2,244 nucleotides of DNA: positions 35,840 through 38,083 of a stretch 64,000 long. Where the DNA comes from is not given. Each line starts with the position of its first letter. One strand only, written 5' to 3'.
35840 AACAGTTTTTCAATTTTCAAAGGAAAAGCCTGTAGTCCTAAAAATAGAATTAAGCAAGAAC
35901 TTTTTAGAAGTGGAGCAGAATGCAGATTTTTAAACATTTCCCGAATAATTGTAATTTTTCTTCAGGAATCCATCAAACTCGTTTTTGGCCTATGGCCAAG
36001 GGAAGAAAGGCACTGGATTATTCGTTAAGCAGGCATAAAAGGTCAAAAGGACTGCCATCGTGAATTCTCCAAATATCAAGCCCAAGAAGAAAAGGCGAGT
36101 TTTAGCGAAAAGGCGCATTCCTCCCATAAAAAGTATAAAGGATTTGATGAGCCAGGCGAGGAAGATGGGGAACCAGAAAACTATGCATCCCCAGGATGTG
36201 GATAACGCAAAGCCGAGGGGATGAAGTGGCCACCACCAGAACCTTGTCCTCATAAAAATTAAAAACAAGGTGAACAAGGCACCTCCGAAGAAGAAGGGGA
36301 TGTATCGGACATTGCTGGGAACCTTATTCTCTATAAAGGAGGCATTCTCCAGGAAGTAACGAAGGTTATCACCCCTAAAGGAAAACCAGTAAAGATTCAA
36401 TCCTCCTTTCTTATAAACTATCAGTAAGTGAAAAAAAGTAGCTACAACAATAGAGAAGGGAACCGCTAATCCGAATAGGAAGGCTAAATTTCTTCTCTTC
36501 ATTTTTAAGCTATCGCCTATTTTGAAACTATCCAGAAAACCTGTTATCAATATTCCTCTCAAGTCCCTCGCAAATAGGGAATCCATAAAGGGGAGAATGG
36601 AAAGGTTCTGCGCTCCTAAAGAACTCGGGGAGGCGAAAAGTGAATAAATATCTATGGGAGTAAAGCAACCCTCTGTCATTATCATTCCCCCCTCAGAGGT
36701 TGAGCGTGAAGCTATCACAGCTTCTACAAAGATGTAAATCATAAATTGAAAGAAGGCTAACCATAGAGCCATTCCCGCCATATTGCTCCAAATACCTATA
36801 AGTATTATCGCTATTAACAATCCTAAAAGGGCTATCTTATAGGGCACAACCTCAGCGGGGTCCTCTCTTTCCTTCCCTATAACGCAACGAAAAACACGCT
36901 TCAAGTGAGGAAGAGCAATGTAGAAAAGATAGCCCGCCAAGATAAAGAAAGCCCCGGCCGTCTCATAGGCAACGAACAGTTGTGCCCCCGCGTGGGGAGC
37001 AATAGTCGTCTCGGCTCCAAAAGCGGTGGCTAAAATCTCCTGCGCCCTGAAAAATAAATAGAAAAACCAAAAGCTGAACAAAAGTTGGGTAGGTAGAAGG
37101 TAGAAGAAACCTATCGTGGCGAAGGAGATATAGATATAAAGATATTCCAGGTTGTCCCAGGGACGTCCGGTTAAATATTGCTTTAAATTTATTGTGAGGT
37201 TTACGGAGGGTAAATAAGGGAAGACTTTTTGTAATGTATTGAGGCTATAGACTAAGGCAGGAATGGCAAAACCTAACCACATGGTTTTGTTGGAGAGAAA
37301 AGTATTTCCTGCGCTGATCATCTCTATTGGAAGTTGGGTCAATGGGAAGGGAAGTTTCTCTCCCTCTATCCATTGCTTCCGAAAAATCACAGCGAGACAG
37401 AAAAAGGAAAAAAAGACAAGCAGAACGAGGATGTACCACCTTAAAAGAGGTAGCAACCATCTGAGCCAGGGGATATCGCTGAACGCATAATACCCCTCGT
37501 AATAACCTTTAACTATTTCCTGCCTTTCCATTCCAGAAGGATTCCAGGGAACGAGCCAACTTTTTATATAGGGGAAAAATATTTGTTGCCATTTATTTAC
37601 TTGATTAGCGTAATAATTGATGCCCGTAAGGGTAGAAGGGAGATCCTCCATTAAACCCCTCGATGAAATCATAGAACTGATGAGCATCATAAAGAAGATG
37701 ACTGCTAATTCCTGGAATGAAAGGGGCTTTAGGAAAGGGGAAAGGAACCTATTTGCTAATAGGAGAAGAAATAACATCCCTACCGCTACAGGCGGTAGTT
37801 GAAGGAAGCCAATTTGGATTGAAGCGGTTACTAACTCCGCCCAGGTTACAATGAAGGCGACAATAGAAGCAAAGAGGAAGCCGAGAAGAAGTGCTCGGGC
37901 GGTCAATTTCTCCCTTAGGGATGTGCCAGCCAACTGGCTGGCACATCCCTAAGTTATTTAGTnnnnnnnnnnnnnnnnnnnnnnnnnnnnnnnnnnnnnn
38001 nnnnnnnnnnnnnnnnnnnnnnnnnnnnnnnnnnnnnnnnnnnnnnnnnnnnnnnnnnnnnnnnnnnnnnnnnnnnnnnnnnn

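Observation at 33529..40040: PocR/AraC-headed operon linking an H-X9-DG pseudopilin to an orphan polytopic membrane protein and a secreted 802-aa protein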

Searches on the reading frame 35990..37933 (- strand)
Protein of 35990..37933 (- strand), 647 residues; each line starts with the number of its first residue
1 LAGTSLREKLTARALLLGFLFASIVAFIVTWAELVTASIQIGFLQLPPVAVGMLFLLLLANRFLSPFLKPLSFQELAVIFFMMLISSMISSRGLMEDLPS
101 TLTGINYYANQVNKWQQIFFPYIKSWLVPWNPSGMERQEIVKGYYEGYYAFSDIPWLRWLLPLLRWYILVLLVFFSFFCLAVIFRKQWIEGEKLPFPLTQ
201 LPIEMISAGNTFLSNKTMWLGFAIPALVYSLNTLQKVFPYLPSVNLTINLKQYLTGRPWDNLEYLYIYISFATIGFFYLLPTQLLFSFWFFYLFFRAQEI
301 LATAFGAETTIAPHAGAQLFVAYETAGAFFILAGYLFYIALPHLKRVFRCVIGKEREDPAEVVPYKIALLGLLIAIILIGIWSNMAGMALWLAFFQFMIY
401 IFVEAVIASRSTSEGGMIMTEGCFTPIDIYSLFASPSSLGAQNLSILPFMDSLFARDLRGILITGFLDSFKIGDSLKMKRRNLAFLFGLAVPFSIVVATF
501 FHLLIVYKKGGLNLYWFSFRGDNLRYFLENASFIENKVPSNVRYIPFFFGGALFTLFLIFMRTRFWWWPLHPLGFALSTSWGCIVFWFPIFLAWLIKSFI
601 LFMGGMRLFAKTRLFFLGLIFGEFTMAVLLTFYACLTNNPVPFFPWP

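Call 3: search_protein_families(library=pfam, proteins=[window:35990-37933:-], max_evalue=0.01)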
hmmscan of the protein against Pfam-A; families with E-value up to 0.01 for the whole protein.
window:35990-37933:- (647 aa): 2 families
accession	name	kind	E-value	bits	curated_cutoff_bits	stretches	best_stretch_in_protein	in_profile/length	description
PF20581.3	DUF6785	-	6.7e-137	457.4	25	1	11-510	1-498/498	Family of unknown function (DUF6785)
PF20580.3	DUF6784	-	5.9e-28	97.4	26.4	1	547-641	3-97/101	Domain of unknown function (DUF6784)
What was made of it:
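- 35990..37906 (-): DUF6785+DUF6784 polytopic membrane protein with an OPT/Yellow-Stripe-like fold; probable secondary importer (638 aa from the conserved TTG; the ORF extends to 37933). Pfam E 6.7e-137 and 5.9e-28 (call 3).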

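Call 4: search_protein_families(library=ncbifam, proteins=[window:35990-37933:-], max_evalue=0.01)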
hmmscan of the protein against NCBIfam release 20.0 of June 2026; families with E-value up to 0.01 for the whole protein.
window:35990-37933:- (647 aa): 0 families

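Call 8: find_homologous_proteins(query=window:35990-37933:-, max_evalue=0.00001)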
Query window:35990-37933:- (647 aa): 399 proteins with E <= 0.00001 among 8000 candidates; the best 120 are listed.
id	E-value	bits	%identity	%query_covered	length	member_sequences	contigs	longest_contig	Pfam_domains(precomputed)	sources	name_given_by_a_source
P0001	0.0e+0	1440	100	100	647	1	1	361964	PF20580.4,PF20581.4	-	-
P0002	0.0e+0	1196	80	99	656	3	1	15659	PF20580.4,PF20581.4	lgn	-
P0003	0.0e+0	1190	81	99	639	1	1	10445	PF20580.4,PF20581.4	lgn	-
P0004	0.0e+0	1154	79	99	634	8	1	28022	PF20580.4,PF20581.4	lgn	-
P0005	1.2e-295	1000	66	99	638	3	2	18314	PF20580.4,PF20581.4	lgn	-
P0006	8.0e-289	978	66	99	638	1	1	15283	PF20580.4,PF20581.4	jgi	-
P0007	3.9e-285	966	64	98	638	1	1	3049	PF20580.4,PF20581.4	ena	-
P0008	1.5e-283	961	64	99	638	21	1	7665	PF20580.4,PF20581.4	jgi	jgi:hypothetical protein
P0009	4.4e-272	923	62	98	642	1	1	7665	PF20580.4,PF20581.4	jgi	jgi:hypothetical protein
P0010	1.1e-271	921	62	99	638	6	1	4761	PF20580.4,PF20581.4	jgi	jgi:hypothetical protein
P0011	4.4e-256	870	58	99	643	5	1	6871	PF20580.4,PF20581.4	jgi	-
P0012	3.4e-240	817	71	75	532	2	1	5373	PF20581.4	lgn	-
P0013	4.6e-221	754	73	71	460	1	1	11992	PF20580.4,PF20581.4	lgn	-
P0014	8.3e-198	677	48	99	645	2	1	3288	PF20580.4,PF20581.4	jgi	jgi:hypothetical protein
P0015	2.1e-196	673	49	99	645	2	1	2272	PF20580.4,PF20581.4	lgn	-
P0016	2.0e-194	666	48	98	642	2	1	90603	PF20580.4,PF20581.4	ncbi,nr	ncbi:MAG: hypothetical protein IT210_05235 [Armatimonadetes bacterium]|nr:hypothetical protein [Arma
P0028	1.0e-188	647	48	99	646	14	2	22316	PF20580.4,PF20581.4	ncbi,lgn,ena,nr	ncbi:TPA: hypothetical protein EYP66_12435 [Candidatus Poribacteria bacterium]|nr:hypothetical prote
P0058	2.1e-184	633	46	100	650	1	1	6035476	PF20580.4,PF20581.4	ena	-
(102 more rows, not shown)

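Call 9: find_encoding_contigs(protein=P0016, flank=8000, max_places=2)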
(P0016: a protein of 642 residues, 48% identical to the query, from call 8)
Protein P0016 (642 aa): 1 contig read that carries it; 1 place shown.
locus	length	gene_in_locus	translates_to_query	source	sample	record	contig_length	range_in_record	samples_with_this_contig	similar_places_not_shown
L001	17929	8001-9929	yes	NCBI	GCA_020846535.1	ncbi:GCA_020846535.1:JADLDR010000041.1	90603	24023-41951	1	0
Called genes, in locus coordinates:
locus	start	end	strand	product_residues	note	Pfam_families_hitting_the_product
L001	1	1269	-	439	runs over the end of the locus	PF01120:Alpha_L_fucos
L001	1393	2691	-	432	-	PF01547:SBP_bac_1, PF13416:SBP_bac_8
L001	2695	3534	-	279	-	PF00528:BPD_transp_1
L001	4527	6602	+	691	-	-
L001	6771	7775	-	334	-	PF01636:APH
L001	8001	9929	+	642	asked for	PF20581:DUF6785, PF20580:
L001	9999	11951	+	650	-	PF20581:DUF6785, PF20580:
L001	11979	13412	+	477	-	-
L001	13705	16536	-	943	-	-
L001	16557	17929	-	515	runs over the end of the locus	PF18944:DUF5691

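Call 10: find_encoding_contigs(protein=P0058, flank=8000, max_places=2)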
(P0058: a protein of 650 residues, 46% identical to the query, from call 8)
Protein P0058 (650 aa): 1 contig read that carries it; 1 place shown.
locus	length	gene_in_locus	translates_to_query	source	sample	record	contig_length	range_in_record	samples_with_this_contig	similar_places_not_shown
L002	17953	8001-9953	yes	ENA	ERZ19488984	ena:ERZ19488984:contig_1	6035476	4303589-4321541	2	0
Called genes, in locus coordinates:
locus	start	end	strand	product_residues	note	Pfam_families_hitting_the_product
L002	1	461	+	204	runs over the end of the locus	-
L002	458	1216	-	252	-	-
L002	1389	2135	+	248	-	PF20772:TACO1_YebC_N, PF01709:Transcrip_reg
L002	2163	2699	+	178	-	PF02075:RuvC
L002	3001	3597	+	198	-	PF01330:RuvA_N, PF14520:HHH_5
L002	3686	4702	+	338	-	PF05496:RuvB_N, PF00004:AAA, PF07728:AAA_5 (weak), PF17864:AAA_lid_4, PF05491:WHD_RuvB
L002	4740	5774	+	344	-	PF02547:Queuosine_synth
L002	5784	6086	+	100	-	PF02699:YajC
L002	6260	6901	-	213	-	PF04962:KduI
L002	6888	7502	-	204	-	PF02545:Maf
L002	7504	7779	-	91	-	-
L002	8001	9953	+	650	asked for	PF20581:DUF6785, PF20580:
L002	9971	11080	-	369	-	PF01168:Ala_racemase_N, PF14031:D-ser_dehydrat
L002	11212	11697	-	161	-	PF11848:DUF3368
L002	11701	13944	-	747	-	-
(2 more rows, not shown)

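Call 11: find_encoding_contigs(protein=P0028, flank=8000, max_places=2)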
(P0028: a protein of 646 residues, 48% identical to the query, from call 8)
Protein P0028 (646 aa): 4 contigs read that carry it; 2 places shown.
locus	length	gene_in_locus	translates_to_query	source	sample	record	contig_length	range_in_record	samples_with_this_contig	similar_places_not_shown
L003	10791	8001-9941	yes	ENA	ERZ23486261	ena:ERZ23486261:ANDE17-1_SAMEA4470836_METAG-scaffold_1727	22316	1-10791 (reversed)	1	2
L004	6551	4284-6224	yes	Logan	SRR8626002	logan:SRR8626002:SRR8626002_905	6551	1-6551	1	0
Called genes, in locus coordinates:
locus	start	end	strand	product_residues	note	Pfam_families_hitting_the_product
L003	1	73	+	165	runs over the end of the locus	-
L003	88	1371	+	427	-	PF01523:PmbA_TldD_1st, PF19289:PmbA_TldD_3rd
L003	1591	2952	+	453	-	PF03781:FGE-sulfatase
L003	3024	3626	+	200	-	-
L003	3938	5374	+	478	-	-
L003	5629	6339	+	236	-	PF06439:3keto-disac_hyd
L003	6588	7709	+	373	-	-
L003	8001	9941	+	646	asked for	PF20581:DUF6785, PF20580:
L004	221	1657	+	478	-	-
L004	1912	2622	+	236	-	PF06439:3keto-disac_hyd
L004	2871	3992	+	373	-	-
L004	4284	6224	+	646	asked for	PF20581:DUF6785, PF20580:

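Call 12: find_encoding_contigs(protein=P0004, flank=10000, max_places=2)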
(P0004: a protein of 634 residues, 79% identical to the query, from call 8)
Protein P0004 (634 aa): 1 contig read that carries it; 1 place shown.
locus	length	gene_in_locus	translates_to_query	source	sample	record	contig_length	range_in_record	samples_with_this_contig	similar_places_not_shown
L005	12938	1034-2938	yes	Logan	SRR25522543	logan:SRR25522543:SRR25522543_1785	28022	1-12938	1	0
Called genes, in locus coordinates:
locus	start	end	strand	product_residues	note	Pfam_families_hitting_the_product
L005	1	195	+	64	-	?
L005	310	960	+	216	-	PF07963:N_methyl, PF07596:SBP_bac_10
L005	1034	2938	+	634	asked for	PF20581:DUF6785, PF20580:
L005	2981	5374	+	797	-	PF07705:CARDB (faint)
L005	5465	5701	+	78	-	PF00367:PTS_EIIB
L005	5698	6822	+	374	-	PF02595:Gly_kinase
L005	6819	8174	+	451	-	PF01743:PolyA_pol, PF12627:PolyA_pol_RNAbd, PF01966:HD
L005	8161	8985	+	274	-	PF02811:PHP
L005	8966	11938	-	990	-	PF00583:Acetyltransf_1, PF13302:Acetyltransf_3, PF13673:Acetyltransf_10, PF08445:FR47 (faint), PF13508:Acetyltransf_7, PF01074:Glyco_hydro_38N, PF07748:Glyco_hydro_38C (weak), PF17677:Glyco_hydro38C2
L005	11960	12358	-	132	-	-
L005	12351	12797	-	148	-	PF01668:SmpB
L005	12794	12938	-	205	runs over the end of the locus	PF05036:SPOR (weak)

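Call 13: find_encoding_contigs(protein=P0005, flank=10000, max_places=2)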
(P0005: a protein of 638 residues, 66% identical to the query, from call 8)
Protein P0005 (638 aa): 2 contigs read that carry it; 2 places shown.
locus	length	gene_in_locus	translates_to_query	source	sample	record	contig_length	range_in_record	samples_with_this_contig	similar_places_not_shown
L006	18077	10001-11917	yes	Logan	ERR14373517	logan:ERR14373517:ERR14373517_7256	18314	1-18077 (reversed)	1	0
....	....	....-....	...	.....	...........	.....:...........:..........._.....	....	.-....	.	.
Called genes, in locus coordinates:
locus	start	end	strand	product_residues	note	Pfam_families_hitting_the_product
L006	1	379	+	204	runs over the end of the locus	?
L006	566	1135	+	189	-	PF07501:G5, PF06725:3D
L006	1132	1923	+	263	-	PF00398:RrnaAD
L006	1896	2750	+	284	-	PF00288:GHMP_kinases_N, PF08544:GHMP_kinases_C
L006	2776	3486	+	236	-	PF01128:IspD (weak), PF02348:CTP_transf_3 (faint), PF12804:NTP_transf_3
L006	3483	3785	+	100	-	-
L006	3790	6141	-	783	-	PF01074:Glyco_hydro_38N, PF09261:Alpha-mann_mid, PF07748:Glyco_hydro_38C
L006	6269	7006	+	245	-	PF00005:ABC_tran, PF13304:AAA_21 (faint)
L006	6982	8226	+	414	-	PF01458:SUFBD_core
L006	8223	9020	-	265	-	PF13620:CarboxypepD_reg, PF13715:CarbopepD_reg_2 (weak), PF05223:MecA_N (weak)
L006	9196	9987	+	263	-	PF04951:Peptidase_M55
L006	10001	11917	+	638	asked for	PF20581:DUF6785, PF20580:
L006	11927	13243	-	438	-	PF03237:Terminase_6N, PF17289:Terminase_6C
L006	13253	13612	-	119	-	-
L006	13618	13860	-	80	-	-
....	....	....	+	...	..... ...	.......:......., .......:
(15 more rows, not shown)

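Call 14: find_encoding_contigs(protein=P0011, flank=10000, max_places=2)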
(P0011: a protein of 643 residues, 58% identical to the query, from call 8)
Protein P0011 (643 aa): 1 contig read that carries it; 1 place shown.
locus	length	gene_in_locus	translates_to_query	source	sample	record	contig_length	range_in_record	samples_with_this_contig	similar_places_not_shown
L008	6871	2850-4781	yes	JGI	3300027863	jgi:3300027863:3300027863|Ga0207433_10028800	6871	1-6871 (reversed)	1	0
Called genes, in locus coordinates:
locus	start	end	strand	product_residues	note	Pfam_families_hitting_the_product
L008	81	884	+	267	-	PF04951:Peptidase_M55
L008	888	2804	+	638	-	PF20581:DUF6785, PF20580:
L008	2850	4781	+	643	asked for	PF20581:DUF6785, PF20580:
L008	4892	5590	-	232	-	PF12895:ANAPC3 (weak), PF13429:TPR_15, PF13432:TPR_16 (weak), PF14559:TPR_19 (weak), PF00515:TPR_1 (weak), PF13181:TPR_8 (weak), PF13432:TPR_16 (weak), PF14559:TPR_19 (weak), +13 more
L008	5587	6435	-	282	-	PF17827:PrmC_N, PF01135:PCMT (weak), PF02475:TRM5-TYW2_MTfase (weak), PF05175:MTS, PF06325:PrmA, PF13847:Methyltransf_31, PF08241:Methyltransf_11, PF13649:Methyltransf_25, +6 more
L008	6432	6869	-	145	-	?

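Call 21: find_related_loci(query=A1, collection=genome_contigs, flank=6000)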
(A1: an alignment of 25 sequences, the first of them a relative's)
Query A1 (647 aa) in genome_contigs; peptide patterns used: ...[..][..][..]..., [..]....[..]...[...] (x = any residue, [..] = any of these).
596 stretches matched a pattern (row limit reached: there are more); 557 encode a relative of the query (tblastn E <= 1e-3); the best 80 are kept; 80 distinct loci.
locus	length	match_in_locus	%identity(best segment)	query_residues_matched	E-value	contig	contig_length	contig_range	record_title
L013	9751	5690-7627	65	2-647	0e+0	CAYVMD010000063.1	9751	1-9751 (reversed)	MAG TPA_asm: uncultured bacterium isolate binchicken_co193_35 genome assembly, contig: NODE_3566_length_9751_cov_5.74659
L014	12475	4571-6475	64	9-646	0e+0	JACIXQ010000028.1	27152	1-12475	MAG: bacterium isolate MAG-56 Unclassified_E3_bin24_Scaffold_28, whole genome shotgun sequence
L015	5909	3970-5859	64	10-639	0e+0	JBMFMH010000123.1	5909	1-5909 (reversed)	MAG: bacterium isolate KM4337-16 NODE_2714_length_5909_cov_37.677144, whole genome shotgun sequence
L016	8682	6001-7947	48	5-647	0e+0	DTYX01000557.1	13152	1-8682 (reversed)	MAG TPA_asm: Candidatus Poribacteria bacterium isolate UWMA-0232 k99_2323942, whole genome shotgun sequence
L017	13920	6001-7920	48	13-647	0e+0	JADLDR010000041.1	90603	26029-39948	MAG: Armatimonadota bacterium isolate SJ283 c_000000193198, whole genome shotgun sequence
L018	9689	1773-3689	47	5-638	0e+0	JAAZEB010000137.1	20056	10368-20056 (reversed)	MAG: Armatimonadota bacterium isolate AS09scLD_256 129366_AS09, whole genome shotgun sequence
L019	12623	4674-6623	46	3-647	0e+0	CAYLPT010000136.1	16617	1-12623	MAG TPA_asm: uncultured bacterium isolate SRP231805_co4_139 genome assembly, contig: k141_26212, whole genome shotgun se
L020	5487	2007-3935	45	10-647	0e+0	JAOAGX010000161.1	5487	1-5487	MAG: Armatimonadota bacterium isolate SKW42 NODE_159_length_5487_cov_3.775231, whole genome shotgun sequence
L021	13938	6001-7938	45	1-647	0e+0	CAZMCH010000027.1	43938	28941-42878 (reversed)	MAG TPA_asm: uncultured bacterium isolate binchicken_co274_484 genome assembly, contig: NODE_2220_length_43938_cov_5.516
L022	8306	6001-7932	43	10-647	0e+0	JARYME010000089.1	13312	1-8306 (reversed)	MAG: Armatimonadota bacterium isolate A05DMB-I-24 NODE_89_length_13312_cov_4.294749, whole genome shotgun sequence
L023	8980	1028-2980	44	2-647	0e+0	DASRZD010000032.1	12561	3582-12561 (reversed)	MAG TPA_asm: Armatimonadota bacterium isolate SMAG_U14142 k141_3354664, whole genome shotgun sequence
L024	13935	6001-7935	46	7-647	0e+0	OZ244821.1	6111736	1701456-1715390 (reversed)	MAG: Candidatus Poribacteria bacterium isolate f8e195d4-717b-4ac2-aaf5-fcbd41c48ae0 genome assembly, chromosome: 1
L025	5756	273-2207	46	7-647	0e+0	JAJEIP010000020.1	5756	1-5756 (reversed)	MAG: Candidatus Poribacteria bacterium isolate p16x65bins.2 k141_1017250, whole genome shotgun sequence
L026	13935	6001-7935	46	7-647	0e+0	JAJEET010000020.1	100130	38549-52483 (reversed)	MAG: Candidatus Poribacteria bacterium isolate p16x34bins.5 k141_19424, whole genome shotgun sequence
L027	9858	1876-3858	44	3-647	0e+0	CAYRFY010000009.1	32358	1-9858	MAG TPA_asm: uncultured Armatimonadia bacterium isolate binchicken_co39_10 genome assembly, contig: NODE_3294_length_323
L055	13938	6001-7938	45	7-647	6e-167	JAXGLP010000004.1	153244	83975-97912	MAG: Armatimonadota bacterium isolate AnMBR.bin211 bin211_4, whole genome shotgun sequence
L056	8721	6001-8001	42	3-646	3e-164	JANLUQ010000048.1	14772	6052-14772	MAG: Armatimonadota bacterium isolate OTE_21_metabat_78 OTE_21_k141_1961071, whole genome shotgun sequence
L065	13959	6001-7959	40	8-647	3e-158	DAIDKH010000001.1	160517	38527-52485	MAG TPA_asm: Chthonomonadaceae bacterium isolate clean402 NODE_1_length_160517_cov_4.053384, whole genome shotgun sequen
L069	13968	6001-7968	42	7-647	3e-157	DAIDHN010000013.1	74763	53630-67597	MAG TPA_asm: Chthonomonadaceae bacterium isolate clean12 NODE_13_length_74763_cov_4.615109, whole genome shotgun sequenc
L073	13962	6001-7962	40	2-647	3e-156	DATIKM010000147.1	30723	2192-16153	MAG TPA_asm: Chthonomonadales bacterium isolate SMAG_U15718 k141_237416, whole genome shotgun sequence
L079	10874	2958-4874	42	12-647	3e-153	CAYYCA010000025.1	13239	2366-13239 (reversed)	MAG TPA_asm: uncultured Fimbriimonadales bacterium isolate binchicken_co170_10 genome assembly, contig: NODE_1409_length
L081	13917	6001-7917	41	12-647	2e-152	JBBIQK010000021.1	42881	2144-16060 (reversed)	MAG: Armatimonadota bacterium isolate CYS170214_bin_324 NODE_538_length_42881_cov_114.142, whole genome shotgun sequence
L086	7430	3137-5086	42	10-647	3e-151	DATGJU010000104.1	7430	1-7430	MAG TPA_asm: Chthonomonadaceae bacterium isolate SMAG_U9841 k141_1469489, whole genome shotgun sequence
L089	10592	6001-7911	42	12-647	3e-149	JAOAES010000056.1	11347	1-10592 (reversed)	MAG: Fimbriimonadales bacterium isolate SKW266 k141_806946, whole genome shotgun sequence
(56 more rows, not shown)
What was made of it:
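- Checked: It has 399 or more homologues (call 8) and at least 557 genomic loci (call 21).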

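Call 28: search_protein_families(library=pfam, alignment_id=A2, max_evalue=0.001)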
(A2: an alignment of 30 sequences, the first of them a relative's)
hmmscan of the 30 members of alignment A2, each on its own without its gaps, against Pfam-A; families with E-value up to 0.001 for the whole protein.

A. member 1, L013:4909-5700:+ (263 aa): 1 family
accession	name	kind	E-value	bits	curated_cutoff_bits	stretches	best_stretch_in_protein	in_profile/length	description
PF04951.18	Peptidase_M55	-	1.3e-75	254.6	25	1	1-256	1-257/264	D-aminopeptidase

B. families by the number of members that match (of 30 scanned): 89 families (the first 25 are shown)
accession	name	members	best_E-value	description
PF14559.12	TPR_19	3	5.8e-19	Tetratricopeptide repeat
PF13428.12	TPR_14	3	1e-12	Tetratricopeptide repeat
PF00133.28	tRNA-synt_1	2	6.5e-132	tRNA synthetases class I (I, L, M and V)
PF04951.18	Peptidase_M55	2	1.3e-75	D-aminopeptidase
PF00483.29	NTP_transferase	2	1.4e-57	Nucleotidyl transferase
PF08264.19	Anticodon_1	2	1.8e-40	Anticodon-binding domain of tRNA ligase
PF13320.12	GH123_cat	2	6.7e-31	Glycoside hydrolase 123, catalytic domain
PF09334.17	tRNA-synt_1g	2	4.5e-26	tRNA synthetases class I (M)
PF02878.22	PGM_PMM_I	2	4.8e-23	Phosphoglucomutase/phosphomannomutase, alpha/beta/alpha domain I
PF25084.1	LbH_EIF2B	2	7.9e-20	EIF2B subunit epsilon LbH domain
PF07719.23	TPR_2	2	1.8e-19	Tetratricopeptide repeat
PF13432.12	TPR_16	2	2e-19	Tetratricopeptide repeat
PF10458.14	Val_tRNA-synt_C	2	3.1e-18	Valyl tRNA synthetase tRNA binding arm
PF02879.22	PGM_PMM_II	2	1.1e-15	Phosphoglucomutase/phosphomannomutase, alpha/beta/alpha domain II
PF00132.30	Hexapep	2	4.2e-14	Bacterial transferase hexapeptide (six repeats)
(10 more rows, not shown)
